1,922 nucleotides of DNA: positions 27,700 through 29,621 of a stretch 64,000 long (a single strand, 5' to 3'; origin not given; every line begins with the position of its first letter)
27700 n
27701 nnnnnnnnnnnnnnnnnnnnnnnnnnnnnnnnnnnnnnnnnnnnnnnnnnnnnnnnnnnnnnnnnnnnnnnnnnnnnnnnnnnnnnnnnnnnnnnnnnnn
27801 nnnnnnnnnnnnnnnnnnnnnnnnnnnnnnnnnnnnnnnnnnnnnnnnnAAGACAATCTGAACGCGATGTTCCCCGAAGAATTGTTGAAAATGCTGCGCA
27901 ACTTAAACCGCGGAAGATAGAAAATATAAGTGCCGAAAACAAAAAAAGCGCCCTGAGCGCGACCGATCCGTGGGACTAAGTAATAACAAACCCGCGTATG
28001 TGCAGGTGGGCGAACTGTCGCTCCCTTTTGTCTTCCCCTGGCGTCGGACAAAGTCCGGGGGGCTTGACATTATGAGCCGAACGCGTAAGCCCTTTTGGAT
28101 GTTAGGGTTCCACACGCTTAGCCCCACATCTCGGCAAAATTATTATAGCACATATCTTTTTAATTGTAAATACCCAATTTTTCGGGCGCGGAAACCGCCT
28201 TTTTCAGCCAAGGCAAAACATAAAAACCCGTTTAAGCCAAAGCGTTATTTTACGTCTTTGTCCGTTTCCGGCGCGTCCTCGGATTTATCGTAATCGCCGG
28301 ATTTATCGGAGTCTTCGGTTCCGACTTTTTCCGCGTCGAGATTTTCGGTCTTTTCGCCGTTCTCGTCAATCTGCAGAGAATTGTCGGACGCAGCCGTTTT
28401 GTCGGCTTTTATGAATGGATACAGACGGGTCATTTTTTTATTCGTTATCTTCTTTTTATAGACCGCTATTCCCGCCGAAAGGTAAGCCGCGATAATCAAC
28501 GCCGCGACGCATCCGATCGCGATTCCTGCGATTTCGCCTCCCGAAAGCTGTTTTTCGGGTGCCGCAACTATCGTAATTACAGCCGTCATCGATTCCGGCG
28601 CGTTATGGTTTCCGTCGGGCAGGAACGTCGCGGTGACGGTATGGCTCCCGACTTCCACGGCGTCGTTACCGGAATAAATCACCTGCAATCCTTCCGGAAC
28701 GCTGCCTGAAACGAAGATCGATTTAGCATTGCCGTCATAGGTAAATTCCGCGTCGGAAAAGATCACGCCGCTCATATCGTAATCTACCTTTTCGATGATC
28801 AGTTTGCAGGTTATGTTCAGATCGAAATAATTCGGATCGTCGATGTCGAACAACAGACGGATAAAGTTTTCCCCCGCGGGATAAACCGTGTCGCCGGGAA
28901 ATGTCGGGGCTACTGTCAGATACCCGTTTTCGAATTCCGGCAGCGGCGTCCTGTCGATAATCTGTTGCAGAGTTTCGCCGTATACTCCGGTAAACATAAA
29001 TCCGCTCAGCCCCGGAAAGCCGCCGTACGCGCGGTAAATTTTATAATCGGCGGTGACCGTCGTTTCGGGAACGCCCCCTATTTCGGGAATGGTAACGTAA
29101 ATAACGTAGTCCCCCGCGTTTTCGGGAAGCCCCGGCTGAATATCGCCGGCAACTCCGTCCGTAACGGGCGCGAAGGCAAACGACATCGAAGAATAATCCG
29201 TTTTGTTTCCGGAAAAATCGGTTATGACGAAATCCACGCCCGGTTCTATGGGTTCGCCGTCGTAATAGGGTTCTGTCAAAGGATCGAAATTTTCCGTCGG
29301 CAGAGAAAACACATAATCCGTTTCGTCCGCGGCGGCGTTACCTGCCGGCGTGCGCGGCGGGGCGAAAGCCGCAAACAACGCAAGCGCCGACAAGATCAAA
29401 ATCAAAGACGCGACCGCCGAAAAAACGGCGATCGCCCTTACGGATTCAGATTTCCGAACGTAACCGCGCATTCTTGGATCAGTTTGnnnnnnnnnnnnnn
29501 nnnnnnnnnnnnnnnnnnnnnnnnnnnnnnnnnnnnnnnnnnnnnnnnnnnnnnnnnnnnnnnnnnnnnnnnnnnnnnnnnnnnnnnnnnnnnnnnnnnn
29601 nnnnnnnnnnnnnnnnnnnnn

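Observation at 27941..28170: Orphan ~195-nt structured RNA with its own promoter and terminator, not assignable to a known RNA class by inspection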

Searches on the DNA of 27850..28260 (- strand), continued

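Call 39: search_with_rna_model(model_id=R2, sources=[window, L007, L010, L013, L014, L015, L016, L017, L018, L019, L020, L021, L022, L023, L024, L025, L026, L028, L029, L030, L031, L032, L033, L034, L035, L036, L037, L038, L039, L040, L041, L042, L043, L044, L045, L046, L047, L049, L050, L051, L052, L053, L054, L055, L057, L058, L059, L060, L061, L062, L063, L064, L065, L066, L067, L068, L069, L070, L071, L072, L073, L074, L075, L076, L077, L079, L080, L081, L082, L083, L084, L085, L086, L087, L088, L089, L091, L092, L093, L094, L095, L096, L098, L099, L101, L102, L103, L104, L105, L106, L107, L108, L109, L111, L112, L113, L114, L115, L116, L011], max_evalue=0.01, make_alignment=false)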
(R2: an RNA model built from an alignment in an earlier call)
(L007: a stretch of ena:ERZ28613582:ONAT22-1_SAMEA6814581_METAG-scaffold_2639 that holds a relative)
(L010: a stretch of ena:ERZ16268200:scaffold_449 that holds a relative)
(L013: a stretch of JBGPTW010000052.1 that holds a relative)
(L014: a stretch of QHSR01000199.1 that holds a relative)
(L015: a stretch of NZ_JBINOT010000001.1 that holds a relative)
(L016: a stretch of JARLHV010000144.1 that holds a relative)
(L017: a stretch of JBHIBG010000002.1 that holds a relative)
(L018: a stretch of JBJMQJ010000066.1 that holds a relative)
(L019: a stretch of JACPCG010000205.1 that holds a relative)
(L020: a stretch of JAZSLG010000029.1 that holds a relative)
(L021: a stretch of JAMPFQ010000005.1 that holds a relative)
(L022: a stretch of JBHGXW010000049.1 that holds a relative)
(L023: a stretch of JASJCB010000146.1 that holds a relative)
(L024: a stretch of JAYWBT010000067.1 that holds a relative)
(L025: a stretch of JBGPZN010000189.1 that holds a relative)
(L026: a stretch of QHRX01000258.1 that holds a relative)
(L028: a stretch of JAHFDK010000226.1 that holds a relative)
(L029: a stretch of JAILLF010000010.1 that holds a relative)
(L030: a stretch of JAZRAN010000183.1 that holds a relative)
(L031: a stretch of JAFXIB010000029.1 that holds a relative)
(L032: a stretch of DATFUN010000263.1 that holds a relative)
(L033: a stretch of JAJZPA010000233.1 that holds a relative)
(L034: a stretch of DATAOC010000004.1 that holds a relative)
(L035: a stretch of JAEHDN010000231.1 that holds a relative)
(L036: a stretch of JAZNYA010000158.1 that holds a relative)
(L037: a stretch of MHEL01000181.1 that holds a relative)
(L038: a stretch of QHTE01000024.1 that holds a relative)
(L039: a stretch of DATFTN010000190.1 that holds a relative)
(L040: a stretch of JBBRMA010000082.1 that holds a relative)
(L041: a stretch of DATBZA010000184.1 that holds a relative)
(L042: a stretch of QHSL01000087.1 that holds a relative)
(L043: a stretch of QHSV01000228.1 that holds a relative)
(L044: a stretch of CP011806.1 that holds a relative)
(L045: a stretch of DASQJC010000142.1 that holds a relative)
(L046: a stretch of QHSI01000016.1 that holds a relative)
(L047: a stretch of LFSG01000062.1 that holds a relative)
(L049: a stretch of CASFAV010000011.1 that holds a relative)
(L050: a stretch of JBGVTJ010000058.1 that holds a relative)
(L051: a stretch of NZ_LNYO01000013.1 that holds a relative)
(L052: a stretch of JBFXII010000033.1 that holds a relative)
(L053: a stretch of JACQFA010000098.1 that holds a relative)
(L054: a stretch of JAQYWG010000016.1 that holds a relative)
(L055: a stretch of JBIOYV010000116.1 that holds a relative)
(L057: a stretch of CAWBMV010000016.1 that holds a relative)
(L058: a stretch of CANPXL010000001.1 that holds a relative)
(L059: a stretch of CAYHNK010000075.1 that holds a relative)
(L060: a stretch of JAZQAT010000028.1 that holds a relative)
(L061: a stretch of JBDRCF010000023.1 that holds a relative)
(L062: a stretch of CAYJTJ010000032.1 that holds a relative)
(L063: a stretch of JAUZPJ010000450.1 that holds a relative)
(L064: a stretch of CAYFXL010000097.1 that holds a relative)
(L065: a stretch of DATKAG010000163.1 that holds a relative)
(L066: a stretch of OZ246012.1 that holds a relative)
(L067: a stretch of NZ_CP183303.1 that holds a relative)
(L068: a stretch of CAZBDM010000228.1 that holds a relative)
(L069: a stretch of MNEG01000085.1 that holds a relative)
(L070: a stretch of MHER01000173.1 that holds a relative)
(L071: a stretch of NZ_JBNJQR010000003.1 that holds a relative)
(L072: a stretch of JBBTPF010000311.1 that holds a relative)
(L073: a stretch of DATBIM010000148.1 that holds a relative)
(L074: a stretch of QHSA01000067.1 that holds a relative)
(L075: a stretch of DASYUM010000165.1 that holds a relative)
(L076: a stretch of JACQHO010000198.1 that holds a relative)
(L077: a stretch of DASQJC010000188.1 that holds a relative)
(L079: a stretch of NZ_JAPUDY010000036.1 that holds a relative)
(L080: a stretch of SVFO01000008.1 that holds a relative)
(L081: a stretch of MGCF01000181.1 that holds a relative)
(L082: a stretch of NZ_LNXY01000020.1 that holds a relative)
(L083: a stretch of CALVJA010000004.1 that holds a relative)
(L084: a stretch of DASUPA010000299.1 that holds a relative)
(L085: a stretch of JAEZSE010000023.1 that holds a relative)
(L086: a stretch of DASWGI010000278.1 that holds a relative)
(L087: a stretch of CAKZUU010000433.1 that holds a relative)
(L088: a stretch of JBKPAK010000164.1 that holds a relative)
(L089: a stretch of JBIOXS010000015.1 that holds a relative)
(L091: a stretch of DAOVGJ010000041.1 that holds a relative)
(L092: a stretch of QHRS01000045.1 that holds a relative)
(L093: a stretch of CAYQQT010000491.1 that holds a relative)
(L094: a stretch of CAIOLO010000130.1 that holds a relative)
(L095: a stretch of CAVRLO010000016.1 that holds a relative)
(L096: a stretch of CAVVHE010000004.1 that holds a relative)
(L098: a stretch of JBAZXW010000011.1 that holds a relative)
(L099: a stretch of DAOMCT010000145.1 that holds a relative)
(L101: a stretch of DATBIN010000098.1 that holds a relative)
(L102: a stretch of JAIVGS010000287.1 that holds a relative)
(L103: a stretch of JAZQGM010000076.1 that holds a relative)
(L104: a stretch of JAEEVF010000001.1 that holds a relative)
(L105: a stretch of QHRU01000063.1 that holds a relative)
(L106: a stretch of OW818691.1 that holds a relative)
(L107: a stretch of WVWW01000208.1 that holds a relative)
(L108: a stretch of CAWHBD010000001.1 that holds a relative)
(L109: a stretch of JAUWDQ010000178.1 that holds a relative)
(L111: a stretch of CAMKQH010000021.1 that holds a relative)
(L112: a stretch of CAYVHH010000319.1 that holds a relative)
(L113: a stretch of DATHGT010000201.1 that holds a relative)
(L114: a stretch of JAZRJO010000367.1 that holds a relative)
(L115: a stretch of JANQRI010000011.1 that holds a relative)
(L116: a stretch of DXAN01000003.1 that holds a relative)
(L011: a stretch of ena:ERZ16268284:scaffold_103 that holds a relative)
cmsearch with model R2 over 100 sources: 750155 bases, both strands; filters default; matches with E-value up to 0.01: 33.
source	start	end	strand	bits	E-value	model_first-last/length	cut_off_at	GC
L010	6810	6992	+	200.2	8.2e-43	1-181/181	no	0.55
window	27955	28135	-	200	9e-43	1-181/181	no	0.57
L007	8038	8218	+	198.4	2.1e-42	1-181/181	no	0.55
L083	3361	3543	-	187.2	7.4e-40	1-181/181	no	0.52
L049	6821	7005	-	178.1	9.1e-38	1-181/181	no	0.5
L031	6437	6617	+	174.3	6.6e-37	1-181/181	no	0.5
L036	3266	3448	+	172.8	1.4e-36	1-181/181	no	0.5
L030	460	642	+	171.6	2.7e-36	1-181/181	no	0.5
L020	3125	3291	-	169.9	6.7e-36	1-181/181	no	0.54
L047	4060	4238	+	125.2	1e-25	1-181/181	no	0.48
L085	6737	6902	+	108.1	8.2e-22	1-181/181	no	0.59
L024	6973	7149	+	38.2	7.3e-06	1-181/181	no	0.66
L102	5650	5821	-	34.4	5.4e-05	1-181/181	no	0.66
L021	5187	5367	+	34.2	5.9e-05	1-181/181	no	0.48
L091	1977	2140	-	34.1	6.3e-05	1-181/181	no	0.49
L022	304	481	-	34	6.7e-05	1-181/181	no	0.51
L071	1677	1853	+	33.4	9.2e-05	1-181/181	no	0.5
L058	4497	4687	+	29.2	0.00081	1-181/181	no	0.52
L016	1118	1282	-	28.4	0.0013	1-181/181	no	0.5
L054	1746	1909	-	27.9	0.0016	1-181/181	no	0.48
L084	1189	1356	-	27.7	0.0018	1-181/181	no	0.61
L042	2105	2273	+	27.6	0.0019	1-181/181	no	0.59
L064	4390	4553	-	27.6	0.0019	1-181/181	no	0.49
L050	4172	4335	-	27.3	0.0022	1-181/181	no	0.5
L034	3060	3227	-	27.3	0.0022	1-181/181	no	0.61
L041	4337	4438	-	26.6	0.0032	43-142/181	no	0.72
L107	13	182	-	26.4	0.0037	1-181/181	no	0.63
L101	1896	2063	+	26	0.0044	1-181/181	no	0.63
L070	7188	7378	+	25.7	0.0051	1-181/181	no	0.43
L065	3151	3275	+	25.1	0.007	27-148/181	no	0.71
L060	7661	7843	+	25.1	0.007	1-181/181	no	0.49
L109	2276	2440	-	25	0.0076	1-181/181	no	0.48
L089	899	1066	-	24.7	0.0087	1-181/181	no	0.62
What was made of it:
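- On 6S RNA / SsrS (Rfam RF00013): R2 gives full-length hits on five further Rfam-confirmed 6S RNAs (call 39).
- The clade model R2 gives full-length hits at the Rfam-confirmed 6S sites of L021, L022, L071, L058 and L016 (call 39).
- Tried and rejected: R2 did reach them (call 39).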

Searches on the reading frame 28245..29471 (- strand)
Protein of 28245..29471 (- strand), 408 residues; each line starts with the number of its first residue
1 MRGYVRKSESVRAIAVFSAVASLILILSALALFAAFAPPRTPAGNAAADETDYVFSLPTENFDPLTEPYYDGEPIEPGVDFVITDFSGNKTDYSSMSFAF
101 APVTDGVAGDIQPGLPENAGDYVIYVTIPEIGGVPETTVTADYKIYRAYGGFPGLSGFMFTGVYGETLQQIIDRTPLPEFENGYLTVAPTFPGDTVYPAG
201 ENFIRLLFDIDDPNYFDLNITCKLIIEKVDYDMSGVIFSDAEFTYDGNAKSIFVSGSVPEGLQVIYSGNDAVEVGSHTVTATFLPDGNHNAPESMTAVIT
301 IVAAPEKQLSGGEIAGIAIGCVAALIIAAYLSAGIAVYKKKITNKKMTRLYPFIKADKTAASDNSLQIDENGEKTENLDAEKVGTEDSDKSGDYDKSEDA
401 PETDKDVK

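Call 9: search_protein_families(library=pfam, proteins=[window:28245-29471:-], max_evalue=0.01)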
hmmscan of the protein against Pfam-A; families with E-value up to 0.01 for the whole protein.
window:28245-29471:- (408 aa): 2 families
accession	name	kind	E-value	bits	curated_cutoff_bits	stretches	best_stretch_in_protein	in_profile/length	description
PF18887.5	MBG_3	-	0.0024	18.3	25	0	237-299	4-68/72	MBG domain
PF16640.11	Big_3_5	-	0.0077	17.2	35.5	0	271-301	57-87/88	Bacterial Ig-like domain (group 3)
